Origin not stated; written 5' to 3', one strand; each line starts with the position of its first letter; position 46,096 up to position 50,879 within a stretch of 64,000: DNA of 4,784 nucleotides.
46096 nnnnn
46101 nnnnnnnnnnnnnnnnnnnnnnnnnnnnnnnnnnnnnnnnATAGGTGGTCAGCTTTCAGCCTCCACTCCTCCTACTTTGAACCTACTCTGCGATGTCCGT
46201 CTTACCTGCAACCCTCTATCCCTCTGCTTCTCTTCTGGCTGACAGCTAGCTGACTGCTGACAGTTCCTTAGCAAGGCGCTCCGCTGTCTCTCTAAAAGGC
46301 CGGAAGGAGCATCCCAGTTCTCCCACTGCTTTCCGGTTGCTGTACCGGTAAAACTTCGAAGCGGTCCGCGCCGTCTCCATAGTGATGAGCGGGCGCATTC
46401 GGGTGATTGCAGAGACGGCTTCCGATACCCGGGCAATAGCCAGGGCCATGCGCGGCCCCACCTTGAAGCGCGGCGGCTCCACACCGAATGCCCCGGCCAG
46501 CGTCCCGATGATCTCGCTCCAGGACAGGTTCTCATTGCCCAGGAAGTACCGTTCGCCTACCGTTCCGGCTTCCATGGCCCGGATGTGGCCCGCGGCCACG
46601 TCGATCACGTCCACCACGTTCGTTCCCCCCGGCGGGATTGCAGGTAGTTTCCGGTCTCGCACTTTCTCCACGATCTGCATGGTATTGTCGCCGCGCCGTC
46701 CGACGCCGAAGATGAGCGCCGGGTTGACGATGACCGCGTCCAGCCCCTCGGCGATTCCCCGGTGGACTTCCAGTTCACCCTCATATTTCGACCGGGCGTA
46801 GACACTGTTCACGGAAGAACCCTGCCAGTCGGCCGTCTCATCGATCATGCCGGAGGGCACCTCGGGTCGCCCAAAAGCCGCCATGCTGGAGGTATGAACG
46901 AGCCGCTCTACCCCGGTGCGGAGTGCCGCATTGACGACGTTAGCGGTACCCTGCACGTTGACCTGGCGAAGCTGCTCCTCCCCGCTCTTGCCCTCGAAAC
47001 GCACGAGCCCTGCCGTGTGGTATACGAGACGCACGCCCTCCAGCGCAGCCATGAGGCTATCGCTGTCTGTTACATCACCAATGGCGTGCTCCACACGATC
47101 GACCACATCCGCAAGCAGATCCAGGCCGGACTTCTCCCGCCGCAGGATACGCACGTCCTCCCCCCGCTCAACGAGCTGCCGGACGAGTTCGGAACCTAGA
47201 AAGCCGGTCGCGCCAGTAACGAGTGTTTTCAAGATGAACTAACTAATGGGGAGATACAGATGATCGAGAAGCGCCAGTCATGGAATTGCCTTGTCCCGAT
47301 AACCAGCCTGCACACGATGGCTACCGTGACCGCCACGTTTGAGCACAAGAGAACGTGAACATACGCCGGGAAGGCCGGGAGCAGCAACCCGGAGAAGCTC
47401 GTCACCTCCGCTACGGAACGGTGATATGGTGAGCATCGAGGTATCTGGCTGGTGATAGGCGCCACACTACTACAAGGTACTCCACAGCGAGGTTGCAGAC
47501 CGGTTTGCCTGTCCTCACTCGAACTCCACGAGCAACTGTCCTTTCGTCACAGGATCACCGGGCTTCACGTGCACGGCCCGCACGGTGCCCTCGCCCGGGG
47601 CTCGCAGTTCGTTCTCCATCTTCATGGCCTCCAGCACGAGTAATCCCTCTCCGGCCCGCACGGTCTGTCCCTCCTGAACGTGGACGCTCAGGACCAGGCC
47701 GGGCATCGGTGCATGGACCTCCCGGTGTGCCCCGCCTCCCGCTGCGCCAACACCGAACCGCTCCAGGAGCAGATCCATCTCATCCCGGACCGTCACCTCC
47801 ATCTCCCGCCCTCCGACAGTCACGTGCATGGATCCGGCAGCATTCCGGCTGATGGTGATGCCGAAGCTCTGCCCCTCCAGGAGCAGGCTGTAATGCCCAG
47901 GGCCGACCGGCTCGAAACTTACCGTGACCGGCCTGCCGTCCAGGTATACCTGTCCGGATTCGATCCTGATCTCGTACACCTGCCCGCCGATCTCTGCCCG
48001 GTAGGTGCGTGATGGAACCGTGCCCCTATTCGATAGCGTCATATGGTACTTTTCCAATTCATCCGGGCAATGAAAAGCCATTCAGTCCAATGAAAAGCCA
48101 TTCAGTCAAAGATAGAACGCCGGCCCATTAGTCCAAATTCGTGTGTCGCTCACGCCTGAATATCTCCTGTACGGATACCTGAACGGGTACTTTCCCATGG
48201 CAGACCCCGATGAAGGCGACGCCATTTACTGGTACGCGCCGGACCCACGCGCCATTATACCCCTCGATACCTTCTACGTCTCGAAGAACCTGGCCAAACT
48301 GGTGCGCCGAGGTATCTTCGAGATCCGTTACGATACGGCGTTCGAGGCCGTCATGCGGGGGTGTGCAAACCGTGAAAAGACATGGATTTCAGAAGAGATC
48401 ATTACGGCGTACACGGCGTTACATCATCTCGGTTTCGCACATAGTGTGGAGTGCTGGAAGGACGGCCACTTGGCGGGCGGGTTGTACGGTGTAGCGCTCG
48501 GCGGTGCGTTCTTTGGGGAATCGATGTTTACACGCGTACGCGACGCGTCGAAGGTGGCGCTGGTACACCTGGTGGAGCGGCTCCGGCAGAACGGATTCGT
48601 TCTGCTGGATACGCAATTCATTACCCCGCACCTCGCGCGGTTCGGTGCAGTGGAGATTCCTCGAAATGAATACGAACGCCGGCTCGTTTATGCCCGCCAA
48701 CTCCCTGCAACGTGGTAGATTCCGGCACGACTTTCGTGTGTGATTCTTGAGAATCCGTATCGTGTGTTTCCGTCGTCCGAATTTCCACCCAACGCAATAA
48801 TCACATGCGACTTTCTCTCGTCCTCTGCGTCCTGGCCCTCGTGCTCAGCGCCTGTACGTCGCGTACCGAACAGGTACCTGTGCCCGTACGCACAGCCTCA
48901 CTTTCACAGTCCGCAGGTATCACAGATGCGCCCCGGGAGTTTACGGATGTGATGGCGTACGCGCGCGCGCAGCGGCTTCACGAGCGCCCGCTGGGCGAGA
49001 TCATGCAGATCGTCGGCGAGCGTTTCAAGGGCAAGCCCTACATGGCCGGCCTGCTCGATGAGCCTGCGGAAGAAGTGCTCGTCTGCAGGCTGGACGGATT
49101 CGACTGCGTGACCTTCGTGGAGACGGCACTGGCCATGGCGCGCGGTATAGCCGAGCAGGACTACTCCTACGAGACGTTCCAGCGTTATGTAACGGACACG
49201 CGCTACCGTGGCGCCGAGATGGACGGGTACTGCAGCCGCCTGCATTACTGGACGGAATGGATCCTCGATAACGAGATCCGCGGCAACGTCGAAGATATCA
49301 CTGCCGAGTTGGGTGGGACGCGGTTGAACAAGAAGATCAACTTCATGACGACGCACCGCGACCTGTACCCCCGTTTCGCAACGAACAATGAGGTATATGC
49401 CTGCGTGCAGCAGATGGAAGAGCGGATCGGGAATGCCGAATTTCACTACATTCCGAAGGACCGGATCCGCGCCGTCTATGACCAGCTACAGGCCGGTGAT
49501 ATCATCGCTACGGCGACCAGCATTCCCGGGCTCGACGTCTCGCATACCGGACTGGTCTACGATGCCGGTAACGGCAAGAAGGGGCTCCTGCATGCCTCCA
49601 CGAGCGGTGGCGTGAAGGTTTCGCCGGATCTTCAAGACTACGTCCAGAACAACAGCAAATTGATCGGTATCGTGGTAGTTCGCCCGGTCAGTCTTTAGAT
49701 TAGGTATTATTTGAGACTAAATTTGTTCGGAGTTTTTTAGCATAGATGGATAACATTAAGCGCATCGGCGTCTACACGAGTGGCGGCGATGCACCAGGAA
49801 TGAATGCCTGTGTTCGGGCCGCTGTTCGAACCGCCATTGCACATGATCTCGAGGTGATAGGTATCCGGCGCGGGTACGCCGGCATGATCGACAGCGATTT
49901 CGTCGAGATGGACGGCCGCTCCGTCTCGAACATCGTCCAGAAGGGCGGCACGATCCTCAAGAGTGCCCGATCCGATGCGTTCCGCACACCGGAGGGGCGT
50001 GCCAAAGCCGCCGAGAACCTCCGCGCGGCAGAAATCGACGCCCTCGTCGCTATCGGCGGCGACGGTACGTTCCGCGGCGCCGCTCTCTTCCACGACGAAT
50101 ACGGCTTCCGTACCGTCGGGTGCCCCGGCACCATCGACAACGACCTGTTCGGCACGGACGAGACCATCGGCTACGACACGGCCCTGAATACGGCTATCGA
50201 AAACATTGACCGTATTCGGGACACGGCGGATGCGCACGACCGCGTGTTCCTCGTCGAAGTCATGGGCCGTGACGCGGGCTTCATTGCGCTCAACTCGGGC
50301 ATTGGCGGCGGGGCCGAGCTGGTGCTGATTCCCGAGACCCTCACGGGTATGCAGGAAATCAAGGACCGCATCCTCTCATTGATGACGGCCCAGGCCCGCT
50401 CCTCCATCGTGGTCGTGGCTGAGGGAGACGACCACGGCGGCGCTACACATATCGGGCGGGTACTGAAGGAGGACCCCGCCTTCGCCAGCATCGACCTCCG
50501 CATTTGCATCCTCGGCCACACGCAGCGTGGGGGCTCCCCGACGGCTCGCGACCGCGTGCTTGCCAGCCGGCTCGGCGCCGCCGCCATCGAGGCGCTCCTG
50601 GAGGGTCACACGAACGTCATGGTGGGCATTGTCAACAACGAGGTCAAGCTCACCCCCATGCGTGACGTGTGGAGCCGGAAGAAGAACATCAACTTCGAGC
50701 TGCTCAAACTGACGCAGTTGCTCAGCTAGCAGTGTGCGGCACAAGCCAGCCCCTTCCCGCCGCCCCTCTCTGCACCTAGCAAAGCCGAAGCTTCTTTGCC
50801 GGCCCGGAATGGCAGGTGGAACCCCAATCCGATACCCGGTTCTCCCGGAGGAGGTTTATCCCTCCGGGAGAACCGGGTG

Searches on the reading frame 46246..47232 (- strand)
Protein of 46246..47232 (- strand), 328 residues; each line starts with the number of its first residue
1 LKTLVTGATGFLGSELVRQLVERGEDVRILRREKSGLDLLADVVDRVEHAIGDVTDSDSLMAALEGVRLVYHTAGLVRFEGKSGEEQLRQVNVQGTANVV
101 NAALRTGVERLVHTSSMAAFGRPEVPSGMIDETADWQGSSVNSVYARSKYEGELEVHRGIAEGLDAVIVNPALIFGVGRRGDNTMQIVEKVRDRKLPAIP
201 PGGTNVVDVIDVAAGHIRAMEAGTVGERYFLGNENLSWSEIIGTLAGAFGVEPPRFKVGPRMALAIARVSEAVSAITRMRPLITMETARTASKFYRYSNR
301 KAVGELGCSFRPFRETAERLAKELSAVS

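Call 77: search_protein_families(library=pfam, proteins=[window:46246-47232:-], max_evalue=0.00001)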
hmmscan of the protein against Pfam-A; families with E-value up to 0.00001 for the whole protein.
window:46246-47232:- (328 aa): 10 families
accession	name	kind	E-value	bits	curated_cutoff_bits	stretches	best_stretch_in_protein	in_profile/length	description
PF01370.27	Epimerase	-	4.9e-31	108.4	20.9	1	4-232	2-240/240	NAD dependent epimerase/dehydratase family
PF01073.25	3Beta_HSD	-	1.4e-29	103.4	22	1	4-183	1-190/280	3-beta hydroxysteroid dehydrogenase/isomerase family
PF07993.18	NAD_binding_4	-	1.2e-19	70.9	20.1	1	5-192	1-231/258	Male sterility protein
PF13460.12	NAD_binding_10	-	1.1e-18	68.1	27.2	1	7-175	1-147/184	NAD(P)H-binding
PF16363.11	GDP_Man_Dehyd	-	3.1e-16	60.2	27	1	4-153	1-161/332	GDP-mannose 4,6 dehydratase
PF04321.23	RmlD_sub_bind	-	5.9e-15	55.5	27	1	1-189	1-165/287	RmlD substrate binding domain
PF02719.21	Polysacc_synt_2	-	9.2e-13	48.5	20.2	1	4-116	2-128/293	Polysaccharide biosynthesis protein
PF05368.20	NmrA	-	3.8e-11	43.6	27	1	3-116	5-107/298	NmrA-like family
PF00106.31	adh_short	-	2.5e-06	27.6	26.6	1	4-120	4-140/195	short chain dehydrogenase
PF08659.16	KR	-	4.2e-06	27.2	22.6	1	4-120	4-140/180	KR domain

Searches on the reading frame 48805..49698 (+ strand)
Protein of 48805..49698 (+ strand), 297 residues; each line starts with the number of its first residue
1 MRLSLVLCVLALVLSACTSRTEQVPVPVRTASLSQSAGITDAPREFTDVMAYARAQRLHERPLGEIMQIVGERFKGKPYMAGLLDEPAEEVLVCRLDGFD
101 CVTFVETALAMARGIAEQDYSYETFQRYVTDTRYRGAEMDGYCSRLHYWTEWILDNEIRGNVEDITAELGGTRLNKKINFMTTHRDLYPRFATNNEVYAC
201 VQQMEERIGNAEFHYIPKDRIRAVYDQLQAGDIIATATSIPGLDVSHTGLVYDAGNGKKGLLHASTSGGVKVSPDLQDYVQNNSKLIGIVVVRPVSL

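Call 77: search_protein_families(library=pfam, proteins=[window:48805-49698:+], max_evalue=0.00001)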
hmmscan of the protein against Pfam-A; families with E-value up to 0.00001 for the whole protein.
window:48805-49698:+ (297 aa): 1 family
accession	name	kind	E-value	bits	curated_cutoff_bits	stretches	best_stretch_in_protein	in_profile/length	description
PF07313.18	AmiA-like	-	9.7e-50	169.3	27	1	70-284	2-200/202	N-acetylmuramoyl-L-alanine amidase-like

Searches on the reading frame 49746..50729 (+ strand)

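Call 77: search_protein_families(library=pfam, proteins=[window:49746-50729:+], max_evalue=0.00001)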
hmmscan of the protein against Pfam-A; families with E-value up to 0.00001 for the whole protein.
window:49746-50729:+ (327 aa): 1 family
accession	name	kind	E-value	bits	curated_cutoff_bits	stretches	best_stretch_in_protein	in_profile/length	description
PF00365.25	PFK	-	8.6e-104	347.2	30.9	1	6-284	1-277/277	Phosphofructokinase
